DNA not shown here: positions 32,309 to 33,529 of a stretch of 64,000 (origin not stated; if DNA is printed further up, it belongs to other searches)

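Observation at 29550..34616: Cobalamin-riboswitch operon whose first two products are T9SS-sorted secreted proteins, followed by a BtuB-like receptor and a beta-propeller protein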

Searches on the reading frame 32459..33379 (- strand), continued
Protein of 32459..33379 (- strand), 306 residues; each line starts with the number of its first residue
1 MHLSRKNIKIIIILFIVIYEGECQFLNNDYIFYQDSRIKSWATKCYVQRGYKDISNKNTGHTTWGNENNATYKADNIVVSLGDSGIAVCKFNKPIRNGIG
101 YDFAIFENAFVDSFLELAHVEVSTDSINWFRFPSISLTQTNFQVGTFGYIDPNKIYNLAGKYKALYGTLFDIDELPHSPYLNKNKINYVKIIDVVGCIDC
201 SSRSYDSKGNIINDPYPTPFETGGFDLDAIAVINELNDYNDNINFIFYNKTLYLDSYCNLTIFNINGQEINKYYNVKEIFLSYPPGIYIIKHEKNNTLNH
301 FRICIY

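Call 29: find_related_loci(query=A1, collection=genome_contigs, flank=6000)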
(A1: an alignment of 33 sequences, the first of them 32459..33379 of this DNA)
Query A1 (306 aa) in genome_contigs; peptide patterns used: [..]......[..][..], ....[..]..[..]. (x = any residue, [..] = any of these).
600 stretches matched a pattern (row limit reached: there are more); 523 encode a relative of the query (tblastn E <= 1e-3); the best 80 are kept; 80 distinct loci.
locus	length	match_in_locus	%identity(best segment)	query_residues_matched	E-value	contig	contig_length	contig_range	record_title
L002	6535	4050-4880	48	31-296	7e-77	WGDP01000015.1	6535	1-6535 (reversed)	MAG: Bacteroidales bacterium isolate S145_9 k151_105696, whole genome shotgun sequence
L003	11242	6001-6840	47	33-300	3e-75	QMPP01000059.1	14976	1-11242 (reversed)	MAG: Bacteroidetes bacterium isolate B16_G9 B16_Guay9_scaffold_03442, whole genome shotgun sequence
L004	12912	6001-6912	44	6-291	8e-73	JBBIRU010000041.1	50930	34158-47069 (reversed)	MAG: Bacteroidota bacterium isolate QH2S170213_bin_357 NODE_429_length_50930_cov_2.55743, whole genome shotgun sequence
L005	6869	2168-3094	46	6-306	4e-73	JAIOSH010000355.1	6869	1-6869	MAG: Bacteroidales bacterium isolate SMBSF39 bin_16_k127_328683, whole genome shotgun sequence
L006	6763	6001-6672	54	31-249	2e-72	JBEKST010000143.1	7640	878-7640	MAG: Bacteroidales bacterium isolate SPRUCE 540 SPRUCE_540_143, whole genome shotgun sequence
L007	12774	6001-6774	49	40-298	4e-72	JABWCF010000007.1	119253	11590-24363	MAG: Flavobacteriales bacterium isolate MAG_49 scaffold_104, whole genome shotgun sequence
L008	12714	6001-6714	50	4-234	6e-72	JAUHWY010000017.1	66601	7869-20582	MAG: Bacteroidia bacterium isolate 2_bin.4 NODE_404_length_66601_cov_2.232512, whole genome shotgun sequence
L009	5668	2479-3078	55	36-235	2e-71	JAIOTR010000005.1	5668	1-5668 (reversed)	MAG: Bacteroidales bacterium isolate SMBSF75 bin_88_k127_528, whole genome shotgun sequence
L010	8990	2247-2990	50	33-274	9e-70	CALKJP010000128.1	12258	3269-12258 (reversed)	MAG: uncultured Bacteroidia bacterium isolate N1_Bin_MAXBIN__135_sub_1 genome assembly, contig: c_000002291911, whole ge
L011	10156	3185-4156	44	1-304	2e-69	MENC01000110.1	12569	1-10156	MAG: Bacteroidetes bacterium GWA2_30_7 gwa2_scaffold_21589, whole genome shotgun sequence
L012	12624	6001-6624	56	41-250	1e-69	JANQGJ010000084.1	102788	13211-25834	MAG: Bacteroidales bacterium isolate PL23b_bin.4 k99_455942, whole genome shotgun sequence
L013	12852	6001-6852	46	34-298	3e-69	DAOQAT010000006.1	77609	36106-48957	MAG TPA_asm: Bacteroidales bacterium isolate AMR_MDS_1255 NODE_203_length_77609_cov_6.265157, whole genome shotgun seque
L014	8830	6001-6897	44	33-305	6e-69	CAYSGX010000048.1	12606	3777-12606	MAG TPA_asm: uncultured Chitinophagaceae bacterium isolate SRP344714_co1_127 genome assembly, contig: NODE_9103_length_1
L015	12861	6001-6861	45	19-297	5e-69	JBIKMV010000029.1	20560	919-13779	MAG: Catalimonadaceae bacterium isolate ME2014-09-11_3300037507_group5_bin208 Rohwer_bin616_scaffold_1817_c1, whole geno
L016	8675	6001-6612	57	33-234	4e-69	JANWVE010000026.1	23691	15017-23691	MAG: Bacteroidia bacterium isolate SKYG108 NODE_26_length_23691_cov_21.003557, whole genome shotgun sequence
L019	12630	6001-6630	52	26-235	1e-68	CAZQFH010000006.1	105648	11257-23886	MAG TPA_asm: uncultured Lentimicrobiaceae bacterium isolate SRP118108_co5_538 genome assembly, contig: NODE_76_length_10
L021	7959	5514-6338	44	40-300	9e-69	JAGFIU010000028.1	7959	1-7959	MAG: Bacteroidetes bacterium isolate mag.5 k127_594801, whole genome shotgun sequence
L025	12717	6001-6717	49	6-237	2e-68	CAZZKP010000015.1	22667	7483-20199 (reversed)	MAG TPA_asm: uncultured Bifidobacterium sp. isolate SRP124364_co1_69 genome assembly, contig: NODE_2080_length_22667_cov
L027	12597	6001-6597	53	38-236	6e-68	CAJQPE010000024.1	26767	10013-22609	MAG: uncultured Flavobacteriales bacterium isolate 3_20180319_Bin_20180319_Bin_86_sub_1 genome assembly, contig: c_00002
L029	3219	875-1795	43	16-305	3e-68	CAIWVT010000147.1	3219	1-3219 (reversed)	uncultured bacterium isolate KR_bin-2776 genome assembly, contig: bin-2776:147/679, whole genome shotgun sequence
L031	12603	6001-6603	56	40-235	1e-67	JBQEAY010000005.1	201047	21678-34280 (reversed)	MAG: Aequorivita sp. isolate AOP42_E1_surf _bin _20 AOP42_E1_surf.bin.20_5, whole genome shotgun sequence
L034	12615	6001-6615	56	33-235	3e-67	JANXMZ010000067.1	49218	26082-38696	MAG: Bacteroidetes bacterium isolate 338R_concoct_99_sub 338R_k141_1463317, whole genome shotgun sequence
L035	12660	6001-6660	51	41-259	3e-67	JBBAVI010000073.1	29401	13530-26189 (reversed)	MAG: Saprospiraceae bacterium isolate EUL_319 ctg73-EUL_319, whole genome shotgun sequence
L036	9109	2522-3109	56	41-235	8e-68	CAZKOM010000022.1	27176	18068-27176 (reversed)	MAG TPA_asm: uncultured Flavobacteriaceae bacterium isolate SRP278252_co1_828 genome assembly, contig: NODE_2865_length_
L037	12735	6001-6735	46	1-242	4e-67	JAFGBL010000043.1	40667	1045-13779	MAG: Bacteroidales bacterium isolate Zod_Metabat.1032 k87_1576919, whole genome shotgun sequence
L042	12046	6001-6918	41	5-291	1e-66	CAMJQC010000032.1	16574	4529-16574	MAG: uncultured Bacteroidales bacterium isolate SRR12081302_bin.11_metaWRAP_v1.3_MAG genome assembly, contig: ERZ1228977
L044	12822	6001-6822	44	33-290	2e-66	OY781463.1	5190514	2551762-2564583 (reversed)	MAG: Bacteroidales bacterium isolate 1213159b-2f29-4165-836d-87c69f3987a4 genome assembly, chromosome: 1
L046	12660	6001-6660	51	40-259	9e-67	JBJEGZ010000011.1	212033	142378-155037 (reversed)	MAG: Candidatus Limimorpha sp. isolate PUNG01_bin.028 NODE_17_length_212033_cov_11.292762, whole genome shotgun sequence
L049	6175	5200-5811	56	33-234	2e-66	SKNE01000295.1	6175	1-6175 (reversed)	MAG: Bacteroidales bacterium isolate CSSed162cmA_278 CSSed16-2cmA-60892, whole genome shotgun sequence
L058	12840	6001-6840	46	40-302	9e-66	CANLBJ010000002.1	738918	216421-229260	uncultured Ulvibacter sp. isolate 3-376-3Z.fasta genome assembly, contig: NODE_2, whole genome shotgun sequence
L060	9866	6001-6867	43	19-291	1e-65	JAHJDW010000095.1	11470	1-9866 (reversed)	MAG: Bacteroidetes bacterium isolate Modern_marine.mb.87 Modern_marine.mb.87_k141_636477, whole genome shotgun sequence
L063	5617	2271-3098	42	36-305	1e-65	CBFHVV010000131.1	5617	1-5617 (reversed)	MAG: Croceimicrobium sp. isolate Co_bin_245_strict genome assembly, contig: Co_bin_245_strict_c133, whole genome shotgun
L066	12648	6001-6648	50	19-233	3e-65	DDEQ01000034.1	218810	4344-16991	MAG TPA_asm: Chthonomonas sp. UBA1950 UBA1950_contig_780, whole genome shotgun sequence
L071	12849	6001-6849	46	21-291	2e-64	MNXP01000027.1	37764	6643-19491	MAG: Bacteroidetes bacterium CG2_30_33_31 cg2_3.0_scaffold_632_c, whole genome shotgun sequence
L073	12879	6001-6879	40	2-273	3e-64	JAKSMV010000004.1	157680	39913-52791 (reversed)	MAG: Bacteroidales bacterium isolate Horse_feces134 MAG134_4, whole genome shotgun sequence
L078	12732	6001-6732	48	5-237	3e-64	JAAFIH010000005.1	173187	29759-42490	MAG: Cytophagales bacterium isolate bin10.concoct.b28b32b33.016 WN_Cytophagales_18_scaffold_5, whole genome shotgun sequ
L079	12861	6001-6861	42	5-273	2e-64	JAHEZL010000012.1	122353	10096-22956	MAG: Flavobacteriales bacterium isolate nzgw150 NODE_91_length_122354_cov_7.820859, whole genome shotgun sequence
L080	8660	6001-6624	52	33-238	3e-64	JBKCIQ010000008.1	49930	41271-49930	MAG: Bacteroidota bacterium isolate samp_501_concoct_899 samp_501_34276, whole genome shotgun sequence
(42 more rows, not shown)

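Call 34: predict_structure(alignment_id=A1)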
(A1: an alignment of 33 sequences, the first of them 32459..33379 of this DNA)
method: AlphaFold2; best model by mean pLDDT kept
length: 306 residues; sequences in the alignment: 33
mean_pLDDT: 87.3   pTM: 0.70
mean pLDDT of the five models: 87.3, 86.0, 84.8, 84.6, 80.5
residues with pLDDT >= 90: 183; 70-90: 93; 50-70: 18; < 50: 12
segments of 3 or more residues with pLDDT < 50: 21-26, 239-242
pLDDT, mean of each block of 10 residues (from residue 1): 70 80 51 94 96 92 96 95 96 94 90 77 92 83 84 87 88 95 97 93 93 88 92 80 64 84 96 92 93 84 87
secondary structure, 60 per line:
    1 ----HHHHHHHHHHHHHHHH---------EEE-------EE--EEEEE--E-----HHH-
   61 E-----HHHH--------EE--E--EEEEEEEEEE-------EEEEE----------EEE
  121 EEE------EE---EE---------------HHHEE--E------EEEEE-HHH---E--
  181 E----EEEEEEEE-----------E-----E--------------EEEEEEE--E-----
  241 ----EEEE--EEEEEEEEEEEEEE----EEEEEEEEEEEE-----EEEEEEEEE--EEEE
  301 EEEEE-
elements in order: H5-20 E30-32 E44-48 H67-70 E86-95 E103-107 E118-123 E166-170 E186-193 E226-232 E245-248 E251-264 E269-280 E286-294 E297-305

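Call 41: fold_search(model_id=the predicted structure, library=pdb)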
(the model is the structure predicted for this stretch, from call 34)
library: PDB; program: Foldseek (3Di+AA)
matches with E <= 10: 1354; with E <= 0.001: 4
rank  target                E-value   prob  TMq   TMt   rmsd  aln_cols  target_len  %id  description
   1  7biz_B                3.9e-04  1.00  0.38  0.26   8.5       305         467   14  Structure of a B12 binding lipoprotein from Bacteroides thetaiotaomicron (released 2022-03-02)
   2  7c7u_B                4.1e-04  0.57  0.14  0.09  22.6       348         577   10  Biofilm associated protein - BSP domain (released 2021-05-12)
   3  9x1i_A                5.0e-04  0.95  0.20  0.07  21.8       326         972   13  Structure of endo-beta-N-acetylglucosaminidase HS (released 2026-03-18)
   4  7c7u_A                7.3e-04  0.54  0.15  0.09  22.6       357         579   11  Biofilm associated protein - BSP domain (released 2021-05-12)
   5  7biz_A                1.6e-03  1.00  0.36  0.25   8.6       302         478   14  Structure of a B12 binding lipoprotein from Bacteroides thetaiotaomicron (released 2022-03-02)
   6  3fhq_F                1.7e-03  0.95  0.18  0.10  15.0       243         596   10  Structure of endo-beta-N-acetylglucosaminidase A (released 2009-05-05)
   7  3fhq_D                1.9e-03  0.90  0.18  0.11  14.6       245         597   10  Structure of endo-beta-N-acetylglucosaminidase A (released 2009-05-05)
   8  5ag8_A                2.3e-03  0.99  0.19  0.37  15.7       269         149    9  CRYSTAL STRUCTURE OF A MUTANT (665I6H) OF THE C-TERMINAL DOMAIN OF RGPB (released 2016-04-06)
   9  8ayr_B                2.5e-03  1.00  0.32  0.17   9.6       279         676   10  Sialidases and Fucosidases of Akkermansia muciniphila are key for rapid growth on colonic mucin and nutrient sharing a (released 2023-03-01)
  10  3fha_A                3.2e-03  0.90  0.19  0.11  15.1       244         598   10  Structure of endo-beta-N-acetylglucosaminidase A (released 2009-04-28)
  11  2vtf_A                3.2e-03  0.82  0.18  0.11  14.3       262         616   10  X-ray crystal structure of the Endo-beta-N-acetylglucosaminidase from Arthrobacter protophormiae E173Q mutant reveals  (released 2009-03-31)
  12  3lpf_A                3.6e-03  0.72  0.21  0.13  14.3       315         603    8  Structure of E. coli beta-Glucuronidase bound with a novel, potent inhibitor 1-((6,7-dimethyl-2-oxo-1,2-dihydroquinoli (released 2010-11-17)
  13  4jhz_A                4.4e-03  0.72  0.22  0.14  13.4       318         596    8  Structure of E. coli beta-Glucuronidase bound with a novel, potent inhibitor 2-[4-(1,3-benzodioxol-5-ylmethyl)piperazi (released 2013-08-28)
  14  3k4a_A                4.7e-03  0.63  0.21  0.13  12.9       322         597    8  Crystal structure of selenomethionine substituted E. coli beta-glucuronidase (released 2010-11-17)
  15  2vtf_B                5.2e-03  0.85  0.21  0.12  15.6       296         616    8  X-ray crystal structure of the Endo-beta-N-acetylglucosaminidase from Arthrobacter protophormiae E173Q mutant reveals  (released 2009-03-31)
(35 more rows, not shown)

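Call 42: search_solved_structures(query=A1, max_evalue=10, show_alignments=3)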
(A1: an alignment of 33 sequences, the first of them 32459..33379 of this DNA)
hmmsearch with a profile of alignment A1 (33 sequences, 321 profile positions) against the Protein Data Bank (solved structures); distinct sequences matched with E-value up to 10: 10.
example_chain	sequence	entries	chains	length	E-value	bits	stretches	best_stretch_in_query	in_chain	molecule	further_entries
8glk_D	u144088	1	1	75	3.7e-09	38.9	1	250-320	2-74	Endonuclease I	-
7pzj_A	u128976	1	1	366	2e-07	33.2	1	246-316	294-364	Lipase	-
8glj_D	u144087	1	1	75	1.6e-06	30.2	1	250-321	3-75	Por secretion system C-terminal sorting domain-containing protein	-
5jvk_A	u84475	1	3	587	1.5e-05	27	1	247-321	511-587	Uncharacterized protein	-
9whd_A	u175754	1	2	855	7.9e-05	24.7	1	243-320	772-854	GH167 glycoside hydrolase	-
5uyt_A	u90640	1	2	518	0.0011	20.9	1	245-314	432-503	Ice-binding protein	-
8qb1_A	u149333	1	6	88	0.072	15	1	254-321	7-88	Mirolase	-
5hfs_A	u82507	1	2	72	0.41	12.5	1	262-320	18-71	Gingipain R2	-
7pq4_A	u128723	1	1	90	0.59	12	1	262-320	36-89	Arginine-specific cysteine proteinase (Arg-gingipain)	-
4r9n_A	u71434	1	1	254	0.7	11.7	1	170-212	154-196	Lmo0547 protein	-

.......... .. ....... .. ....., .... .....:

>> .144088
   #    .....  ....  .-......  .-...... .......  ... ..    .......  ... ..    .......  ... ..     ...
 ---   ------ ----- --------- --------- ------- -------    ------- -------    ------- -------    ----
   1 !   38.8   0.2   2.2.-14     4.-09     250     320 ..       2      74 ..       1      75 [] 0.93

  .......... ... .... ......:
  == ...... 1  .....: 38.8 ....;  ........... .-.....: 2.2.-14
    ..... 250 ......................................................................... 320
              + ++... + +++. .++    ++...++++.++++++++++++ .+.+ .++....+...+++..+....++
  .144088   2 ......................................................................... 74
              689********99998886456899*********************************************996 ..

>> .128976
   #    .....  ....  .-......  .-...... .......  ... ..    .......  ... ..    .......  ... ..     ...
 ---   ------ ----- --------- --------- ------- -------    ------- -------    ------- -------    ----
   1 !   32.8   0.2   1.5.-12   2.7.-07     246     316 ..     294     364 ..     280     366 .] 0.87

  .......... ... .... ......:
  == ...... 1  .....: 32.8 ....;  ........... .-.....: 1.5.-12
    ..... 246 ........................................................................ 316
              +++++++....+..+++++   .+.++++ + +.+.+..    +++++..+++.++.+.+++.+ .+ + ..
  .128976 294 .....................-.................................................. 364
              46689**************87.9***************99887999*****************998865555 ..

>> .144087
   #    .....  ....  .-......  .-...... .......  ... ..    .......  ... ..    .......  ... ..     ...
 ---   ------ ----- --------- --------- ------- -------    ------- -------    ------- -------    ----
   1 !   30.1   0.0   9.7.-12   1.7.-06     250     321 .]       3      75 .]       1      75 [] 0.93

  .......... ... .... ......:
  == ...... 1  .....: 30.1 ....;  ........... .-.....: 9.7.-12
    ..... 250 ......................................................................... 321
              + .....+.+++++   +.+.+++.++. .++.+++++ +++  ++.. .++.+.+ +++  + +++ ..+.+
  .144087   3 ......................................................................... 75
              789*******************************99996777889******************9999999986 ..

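Call 61: search_protein_families(library=pfam, proteins=[L001:5939-7783:+, L003:4406-5734:+, L012:4487-5806:+, L019:4544-5854:+, L027:4348-5877:+, L037:5204-6001:+, L046:5099-5872:+, L042:4358-5998:+, L060:4568-5938:+, L073:4820-6016:+], max_evalue=0.01)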
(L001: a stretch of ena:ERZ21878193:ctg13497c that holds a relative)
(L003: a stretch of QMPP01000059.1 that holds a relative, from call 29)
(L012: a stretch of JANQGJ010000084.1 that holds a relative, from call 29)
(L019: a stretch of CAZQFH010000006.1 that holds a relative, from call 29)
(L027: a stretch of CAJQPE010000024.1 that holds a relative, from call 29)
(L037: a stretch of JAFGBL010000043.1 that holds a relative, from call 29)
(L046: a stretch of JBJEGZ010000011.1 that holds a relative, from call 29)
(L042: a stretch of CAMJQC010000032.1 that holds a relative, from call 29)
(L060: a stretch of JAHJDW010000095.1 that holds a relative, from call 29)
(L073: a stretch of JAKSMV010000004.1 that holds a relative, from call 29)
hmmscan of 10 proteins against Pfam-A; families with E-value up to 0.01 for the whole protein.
L001:5939-7783:+ (615 aa): 1 family
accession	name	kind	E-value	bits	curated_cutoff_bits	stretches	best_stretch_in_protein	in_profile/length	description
PF18962.6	Por_Secre_tail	-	9.4e-12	45.5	27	1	545-614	2-75/75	Secretion system C-terminal sorting domain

L003:4406-5734:+ (443 aa): 2 families
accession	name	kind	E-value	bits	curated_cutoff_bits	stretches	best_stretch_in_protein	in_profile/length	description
PF18962.6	Por_Secre_tail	-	3.6e-14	53.2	27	1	371-441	2-74/75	Secretion system C-terminal sorting domain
PF11589.14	DUF3244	-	0.0058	17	25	0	377-435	29-89/96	Domain of unknown function (DUF3244)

L012:4487-5806:+ (440 aa): 2 families
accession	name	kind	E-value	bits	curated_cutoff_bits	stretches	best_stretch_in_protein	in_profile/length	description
PF18962.6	Por_Secre_tail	-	1.6e-14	54.4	27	1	367-437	1-74/75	Secretion system C-terminal sorting domain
PF11589.14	DUF3244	-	0.0034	17.8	25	1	383-430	39-87/96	Domain of unknown function (DUF3244)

L019:4544-5854:+ (437 aa): 1 family
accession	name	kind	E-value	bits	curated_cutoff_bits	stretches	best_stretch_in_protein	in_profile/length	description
PF18962.6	Por_Secre_tail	-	2.3e-11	44.3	27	1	363-434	1-73/75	Secretion system C-terminal sorting domain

L027:4348-5877:+ (510 aa): 4 families
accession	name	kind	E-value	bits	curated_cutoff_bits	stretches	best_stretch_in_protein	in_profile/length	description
PF18962.6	Por_Secre_tail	-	4.3e-11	43.4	27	1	442-508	1-74/75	Secretion system C-terminal sorting domain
PF17963.7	Big_9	-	5.5e-09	37.2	23.6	1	343-423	3-86/89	Bacterial Ig domain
PF17803.7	Cadherin_4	-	2.7e-05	25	25.1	1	339-391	9-66/71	Bacterial cadherin-like domain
PF17892.7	Cadherin_5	-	0.00014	22.1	26.5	1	360-416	28-85/98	Cadherin-like domain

L037:5204-6001:+ (266 aa): 1 family
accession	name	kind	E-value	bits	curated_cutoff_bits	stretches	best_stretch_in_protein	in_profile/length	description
PF18962.6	Por_Secre_tail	-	4.6e-11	43.3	27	1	199-265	1-75/75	Secretion system C-terminal sorting domain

L046:5099-5872:+ (258 aa): 3 families
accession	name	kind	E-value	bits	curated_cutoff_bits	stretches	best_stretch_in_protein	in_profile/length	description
PF18962.6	Por_Secre_tail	-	1.4e-11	44.9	27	1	183-257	1-75/75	Secretion system C-terminal sorting domain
PF14478.12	DUF4430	-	1.8e-07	32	23.8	1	85-144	11-68/72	Domain of unknown function (DUF4430)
PF06952.16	PsiA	-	0.0058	16.3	25.3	1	121-169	147-195/237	PsiA protein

L042:4358-5998:+ (547 aa): 2 families
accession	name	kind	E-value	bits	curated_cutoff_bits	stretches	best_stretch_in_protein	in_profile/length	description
PF18962.6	Por_Secre_tail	-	1.3e-11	45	27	1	473-546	1-75/75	Secretion system C-terminal sorting domain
PF14478.12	DUF4430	-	4.1e-09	37.2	23.8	1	263-292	39-68/72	Domain of unknown function (DUF4430)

L060:4568-5938:+ (457 aa): 2 families
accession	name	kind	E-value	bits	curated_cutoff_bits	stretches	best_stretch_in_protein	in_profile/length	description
PF18962.6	Por_Secre_tail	-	1.1e-12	48.5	27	1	386-455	1-74/75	Secretion system C-terminal sorting domain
PF08309.17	LVIVD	-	0.0047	16.7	20.2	0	97-112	4-19/42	LVIVD repeat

L073:4820-6016:+ (399 aa): 2 families
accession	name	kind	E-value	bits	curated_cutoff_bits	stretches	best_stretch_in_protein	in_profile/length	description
PF14478.12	DUF4430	-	2e-13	51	23.8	2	112-142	38-68/72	Domain of unknown function (DUF4430)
PF18962.6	Por_Secre_tail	-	1e-12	48.6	27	1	325-398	1-75/75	Secretion system C-terminal sorting domain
